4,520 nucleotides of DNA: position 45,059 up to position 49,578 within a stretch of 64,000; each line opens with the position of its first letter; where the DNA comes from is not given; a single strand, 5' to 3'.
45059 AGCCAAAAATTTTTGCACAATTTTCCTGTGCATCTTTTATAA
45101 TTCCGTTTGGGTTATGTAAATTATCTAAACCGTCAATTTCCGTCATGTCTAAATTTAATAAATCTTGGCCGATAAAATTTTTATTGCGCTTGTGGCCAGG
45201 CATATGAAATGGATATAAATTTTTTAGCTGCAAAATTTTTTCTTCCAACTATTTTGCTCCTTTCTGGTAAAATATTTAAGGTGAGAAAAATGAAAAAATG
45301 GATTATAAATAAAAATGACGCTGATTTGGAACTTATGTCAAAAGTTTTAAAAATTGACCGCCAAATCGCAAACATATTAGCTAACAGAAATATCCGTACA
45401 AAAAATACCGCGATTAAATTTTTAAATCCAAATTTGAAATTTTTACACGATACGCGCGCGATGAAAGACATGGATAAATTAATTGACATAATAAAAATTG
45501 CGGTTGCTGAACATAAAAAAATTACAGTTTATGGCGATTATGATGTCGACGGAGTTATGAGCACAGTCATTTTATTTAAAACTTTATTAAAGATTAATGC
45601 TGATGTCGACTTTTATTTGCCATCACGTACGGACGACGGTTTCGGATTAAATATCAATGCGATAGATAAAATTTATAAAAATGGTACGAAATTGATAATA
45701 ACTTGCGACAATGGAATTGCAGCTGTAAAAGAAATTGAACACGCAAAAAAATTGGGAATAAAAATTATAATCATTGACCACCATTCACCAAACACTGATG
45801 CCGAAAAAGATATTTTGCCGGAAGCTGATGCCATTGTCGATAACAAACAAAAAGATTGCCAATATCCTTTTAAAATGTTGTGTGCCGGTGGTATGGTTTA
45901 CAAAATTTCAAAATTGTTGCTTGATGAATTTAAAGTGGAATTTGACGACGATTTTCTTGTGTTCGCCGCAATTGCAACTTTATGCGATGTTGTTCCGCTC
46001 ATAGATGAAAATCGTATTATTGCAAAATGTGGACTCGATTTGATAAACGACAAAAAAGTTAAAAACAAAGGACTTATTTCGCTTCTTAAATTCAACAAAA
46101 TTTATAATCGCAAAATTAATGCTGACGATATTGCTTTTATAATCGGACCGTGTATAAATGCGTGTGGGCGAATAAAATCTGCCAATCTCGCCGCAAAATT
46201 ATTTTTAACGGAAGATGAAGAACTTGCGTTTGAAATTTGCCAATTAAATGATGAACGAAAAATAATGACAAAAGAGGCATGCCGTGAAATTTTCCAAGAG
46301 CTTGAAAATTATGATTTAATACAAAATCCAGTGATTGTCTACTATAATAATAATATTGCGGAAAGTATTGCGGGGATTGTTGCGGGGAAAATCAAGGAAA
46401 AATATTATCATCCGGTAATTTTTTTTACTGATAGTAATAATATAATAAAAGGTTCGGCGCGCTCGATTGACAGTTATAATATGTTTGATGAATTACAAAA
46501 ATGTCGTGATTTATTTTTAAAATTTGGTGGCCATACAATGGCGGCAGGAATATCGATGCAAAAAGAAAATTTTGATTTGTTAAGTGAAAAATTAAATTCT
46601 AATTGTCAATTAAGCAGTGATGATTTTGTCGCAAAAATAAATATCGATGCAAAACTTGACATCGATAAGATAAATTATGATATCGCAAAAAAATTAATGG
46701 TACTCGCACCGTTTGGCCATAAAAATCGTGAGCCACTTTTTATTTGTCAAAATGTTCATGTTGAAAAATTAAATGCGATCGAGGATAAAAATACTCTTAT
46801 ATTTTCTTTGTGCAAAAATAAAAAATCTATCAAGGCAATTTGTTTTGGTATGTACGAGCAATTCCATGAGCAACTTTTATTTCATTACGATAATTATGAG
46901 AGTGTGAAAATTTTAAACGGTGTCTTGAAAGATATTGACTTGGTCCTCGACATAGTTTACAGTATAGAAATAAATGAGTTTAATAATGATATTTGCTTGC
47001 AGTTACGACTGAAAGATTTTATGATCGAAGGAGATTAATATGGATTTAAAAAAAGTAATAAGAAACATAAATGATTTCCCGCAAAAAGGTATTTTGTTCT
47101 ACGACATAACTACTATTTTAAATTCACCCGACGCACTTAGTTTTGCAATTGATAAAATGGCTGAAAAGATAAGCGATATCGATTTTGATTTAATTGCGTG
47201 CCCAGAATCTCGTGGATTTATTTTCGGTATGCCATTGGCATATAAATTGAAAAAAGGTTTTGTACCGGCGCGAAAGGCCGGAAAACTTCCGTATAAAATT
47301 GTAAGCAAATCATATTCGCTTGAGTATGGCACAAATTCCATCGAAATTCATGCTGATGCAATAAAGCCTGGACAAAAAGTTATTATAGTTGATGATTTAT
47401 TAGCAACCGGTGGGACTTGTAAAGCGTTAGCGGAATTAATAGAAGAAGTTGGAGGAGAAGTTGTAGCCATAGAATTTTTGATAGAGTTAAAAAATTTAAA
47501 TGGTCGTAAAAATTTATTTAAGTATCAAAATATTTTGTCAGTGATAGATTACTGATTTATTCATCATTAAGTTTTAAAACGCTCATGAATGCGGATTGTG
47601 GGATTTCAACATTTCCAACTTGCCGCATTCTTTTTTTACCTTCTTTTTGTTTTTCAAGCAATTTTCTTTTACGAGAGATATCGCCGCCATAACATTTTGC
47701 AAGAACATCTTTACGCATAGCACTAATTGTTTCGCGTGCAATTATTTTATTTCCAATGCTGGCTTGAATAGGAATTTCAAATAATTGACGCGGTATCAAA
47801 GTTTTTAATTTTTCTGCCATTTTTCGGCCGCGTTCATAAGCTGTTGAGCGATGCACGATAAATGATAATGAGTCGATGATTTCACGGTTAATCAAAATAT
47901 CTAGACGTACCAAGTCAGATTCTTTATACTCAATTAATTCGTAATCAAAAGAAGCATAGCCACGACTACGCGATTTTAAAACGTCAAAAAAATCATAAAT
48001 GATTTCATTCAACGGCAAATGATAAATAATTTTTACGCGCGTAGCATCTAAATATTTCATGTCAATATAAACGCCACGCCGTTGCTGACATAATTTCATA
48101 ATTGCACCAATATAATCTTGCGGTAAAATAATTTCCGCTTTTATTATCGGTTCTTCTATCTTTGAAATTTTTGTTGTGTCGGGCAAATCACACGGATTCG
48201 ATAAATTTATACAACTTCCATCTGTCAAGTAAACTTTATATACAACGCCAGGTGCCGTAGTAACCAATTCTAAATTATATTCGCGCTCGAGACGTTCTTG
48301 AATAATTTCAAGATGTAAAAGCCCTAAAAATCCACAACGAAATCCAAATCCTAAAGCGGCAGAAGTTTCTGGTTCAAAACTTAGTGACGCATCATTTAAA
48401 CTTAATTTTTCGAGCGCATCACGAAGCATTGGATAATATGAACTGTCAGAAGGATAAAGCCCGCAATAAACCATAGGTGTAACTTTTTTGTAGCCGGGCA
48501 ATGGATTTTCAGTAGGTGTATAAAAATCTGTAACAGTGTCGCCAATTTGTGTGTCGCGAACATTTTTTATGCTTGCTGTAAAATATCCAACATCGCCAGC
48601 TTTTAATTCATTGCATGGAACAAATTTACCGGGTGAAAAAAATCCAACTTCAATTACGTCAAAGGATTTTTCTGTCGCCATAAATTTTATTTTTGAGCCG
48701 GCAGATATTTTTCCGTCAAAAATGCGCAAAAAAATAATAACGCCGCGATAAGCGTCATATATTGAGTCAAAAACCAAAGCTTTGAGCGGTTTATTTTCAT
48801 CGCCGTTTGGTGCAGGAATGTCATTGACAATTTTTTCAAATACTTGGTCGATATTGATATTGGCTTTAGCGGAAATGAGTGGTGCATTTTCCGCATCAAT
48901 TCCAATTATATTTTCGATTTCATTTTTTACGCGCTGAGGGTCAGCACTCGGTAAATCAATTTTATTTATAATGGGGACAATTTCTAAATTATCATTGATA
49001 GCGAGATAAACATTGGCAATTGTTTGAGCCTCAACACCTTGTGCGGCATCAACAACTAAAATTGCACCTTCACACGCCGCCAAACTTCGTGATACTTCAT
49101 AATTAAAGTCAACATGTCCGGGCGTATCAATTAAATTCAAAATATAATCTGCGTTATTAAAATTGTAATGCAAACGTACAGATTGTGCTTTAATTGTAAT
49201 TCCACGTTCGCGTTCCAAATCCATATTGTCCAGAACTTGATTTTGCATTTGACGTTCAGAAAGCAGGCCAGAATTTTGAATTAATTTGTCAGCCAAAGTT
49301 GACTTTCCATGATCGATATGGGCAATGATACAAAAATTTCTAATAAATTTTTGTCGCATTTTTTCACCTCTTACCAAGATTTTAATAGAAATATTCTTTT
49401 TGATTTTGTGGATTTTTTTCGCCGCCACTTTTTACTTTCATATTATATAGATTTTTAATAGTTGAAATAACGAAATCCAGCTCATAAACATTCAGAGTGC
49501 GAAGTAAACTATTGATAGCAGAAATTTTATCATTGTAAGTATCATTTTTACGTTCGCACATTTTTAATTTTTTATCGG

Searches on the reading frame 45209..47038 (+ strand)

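Call 71: search_protein_families(library=pfam, proteins=[window:45209-47038:+], max_evalue=0.001)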
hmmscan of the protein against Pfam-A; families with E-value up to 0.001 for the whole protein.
window:45209-47038:+ (609 aa): 3 families
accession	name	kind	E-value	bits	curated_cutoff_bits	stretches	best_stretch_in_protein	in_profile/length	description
PF01368.27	DHH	-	4.7e-25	88.7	28.1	1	104-256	1-124/125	DHH family, N-terminal domain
PF17768.7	RecJ_OB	-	1.2e-23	83.7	27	1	479-603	1-107/107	RecJ OB domain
PF02272.25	DHHA1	-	2.5e-14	54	25.9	1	373-465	2-99/102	DHHA1 domain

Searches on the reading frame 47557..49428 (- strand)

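Call 71: search_protein_families(library=pfam, proteins=[window:47557-49428:-], max_evalue=0.001)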
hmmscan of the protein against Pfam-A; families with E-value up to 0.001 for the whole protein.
window:47557-49428:- (623 aa): 8 families
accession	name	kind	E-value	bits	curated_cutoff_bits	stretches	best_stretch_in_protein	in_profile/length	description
PF00009.33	GTP_EFTU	-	1.9e-54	184.5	26.5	1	29-205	3-187/188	Elongation factor Tu GTP binding domain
PF06421.17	LepA_C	-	9.8e-52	174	29.7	1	513-619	1-107/107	GTP-binding protein LepA C-terminus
PF00679.30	EFG_C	-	3e-23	82.1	27.9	1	424-510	2-87/89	Elongation factor G C-terminus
PF03144.31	GTP_EFTU_D2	-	5.8e-10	39.9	30.3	1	229-300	1-73/73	Elongation factor Tu domain 2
PF00071.28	Ras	-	2.4e-06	27.7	21.6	1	74-204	27-160/162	Ras family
PF22042.2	EF-G_D2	-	3.5e-06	27.5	27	1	214-301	1-83/84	Elongation factor G domain 2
PF14492.12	EFG_III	-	6.9e-05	23.3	27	1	317-390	3-73/75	Elongation Factor G, domain III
PF01926.29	MMR_HSR1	-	0.00068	20.2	21.9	0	39-156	9-113/113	50S ribosome-binding GTPase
